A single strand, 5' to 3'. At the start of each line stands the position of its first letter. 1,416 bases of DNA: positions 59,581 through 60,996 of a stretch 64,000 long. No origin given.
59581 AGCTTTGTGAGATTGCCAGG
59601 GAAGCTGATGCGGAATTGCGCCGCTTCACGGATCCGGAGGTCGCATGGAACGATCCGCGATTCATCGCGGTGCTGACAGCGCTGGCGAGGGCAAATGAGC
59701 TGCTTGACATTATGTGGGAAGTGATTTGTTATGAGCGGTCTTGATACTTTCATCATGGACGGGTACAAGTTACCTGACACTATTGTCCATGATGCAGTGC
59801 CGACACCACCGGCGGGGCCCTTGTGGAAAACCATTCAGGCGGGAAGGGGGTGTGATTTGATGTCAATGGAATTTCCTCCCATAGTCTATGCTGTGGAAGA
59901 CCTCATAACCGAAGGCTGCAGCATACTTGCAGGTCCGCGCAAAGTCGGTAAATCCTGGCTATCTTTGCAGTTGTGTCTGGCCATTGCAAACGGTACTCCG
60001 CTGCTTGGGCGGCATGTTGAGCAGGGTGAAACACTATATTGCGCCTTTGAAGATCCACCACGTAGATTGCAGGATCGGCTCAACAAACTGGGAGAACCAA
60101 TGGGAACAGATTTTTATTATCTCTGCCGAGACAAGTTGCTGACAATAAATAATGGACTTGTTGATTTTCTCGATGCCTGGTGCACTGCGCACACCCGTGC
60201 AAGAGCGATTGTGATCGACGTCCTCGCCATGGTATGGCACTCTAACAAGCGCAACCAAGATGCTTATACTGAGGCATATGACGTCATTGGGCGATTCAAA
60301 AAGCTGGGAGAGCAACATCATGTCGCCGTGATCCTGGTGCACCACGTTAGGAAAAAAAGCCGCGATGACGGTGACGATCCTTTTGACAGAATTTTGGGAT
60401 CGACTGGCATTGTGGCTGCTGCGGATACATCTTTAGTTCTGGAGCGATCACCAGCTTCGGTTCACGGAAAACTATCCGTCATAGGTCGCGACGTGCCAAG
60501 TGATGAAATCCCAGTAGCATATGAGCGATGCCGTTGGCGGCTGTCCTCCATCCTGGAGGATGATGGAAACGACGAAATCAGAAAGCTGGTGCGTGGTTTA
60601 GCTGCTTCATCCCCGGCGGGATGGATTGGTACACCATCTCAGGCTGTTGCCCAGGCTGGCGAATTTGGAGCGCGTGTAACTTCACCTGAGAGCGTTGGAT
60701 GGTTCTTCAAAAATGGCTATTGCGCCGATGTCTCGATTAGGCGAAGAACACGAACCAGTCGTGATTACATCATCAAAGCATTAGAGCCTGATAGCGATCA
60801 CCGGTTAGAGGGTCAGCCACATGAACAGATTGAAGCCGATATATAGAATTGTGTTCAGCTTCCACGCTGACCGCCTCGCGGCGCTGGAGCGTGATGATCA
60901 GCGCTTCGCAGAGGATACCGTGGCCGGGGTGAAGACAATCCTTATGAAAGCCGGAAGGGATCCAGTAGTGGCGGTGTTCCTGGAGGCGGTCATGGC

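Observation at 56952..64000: Second integrase element in tandem at the same tRNA-Pro att site, with a satellite (PICI-like) gene layout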

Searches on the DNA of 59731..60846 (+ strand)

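Call 43: search_rna_families(source=L167, start=1, end=15731, threshold=evalue, max_evalue=0.1)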
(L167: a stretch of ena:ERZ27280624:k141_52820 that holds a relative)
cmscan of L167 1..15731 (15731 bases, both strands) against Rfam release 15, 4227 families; matches with E-value up to 0.1: 0.
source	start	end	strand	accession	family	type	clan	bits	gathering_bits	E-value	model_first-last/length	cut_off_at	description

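Call 93: search_rna_families(source=L167, start=15480, end=15731, threshold=evalue, max_evalue=10)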
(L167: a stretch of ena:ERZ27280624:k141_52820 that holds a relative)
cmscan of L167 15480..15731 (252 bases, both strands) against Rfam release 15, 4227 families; matches with E-value up to 10: 7.
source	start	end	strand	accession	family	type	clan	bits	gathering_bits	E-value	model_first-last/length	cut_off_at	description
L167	15501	15631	+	RF01773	rpsL_pseudo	Cis-reg; leader;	-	16.5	70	0.28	1-128/128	no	Pseudomonas rpsL leader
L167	15621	15693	+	RF02003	group-II-D1D4-4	Intron;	CL00102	16.2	49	0.12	1-138/138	no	Group II catalytic intron D1-D4-4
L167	15591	15650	+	RF02784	SorX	Gene; sRNA;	-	15.4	46.6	0.26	1-73/73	no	Singlet oxygen resistance RNA X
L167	15562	15623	+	RF02877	NmsRb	Gene; sRNA;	-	14.9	52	5.5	1-91/91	no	Neisseria metabolic switch regulator b (RcoF1/NgncR163)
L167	15555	15599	-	RF00455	mir-15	Gene; miRNA;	CL00085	14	57.3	1.2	21-68/88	no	mir-15 microRNA precursor family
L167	15600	15677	+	RF02681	Twister-sister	Gene; ribozyme;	-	13.8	34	3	1-81/81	no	Twister_sister_ribozyme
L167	15480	15506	+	RF01641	ceN53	Gene; snRNA; snoRNA; CD-box;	-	12.9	50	8.9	48-74/74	5'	Caenorhabditis snoRNA ceN53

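Call 94: search_dna_similar(query=L167:15590-15731:+, collection=plasmids, mode=distant, max_rows=8, max_evalue=0.001)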
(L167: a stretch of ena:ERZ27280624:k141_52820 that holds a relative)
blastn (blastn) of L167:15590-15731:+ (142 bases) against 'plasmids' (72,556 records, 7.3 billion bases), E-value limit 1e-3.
No match.
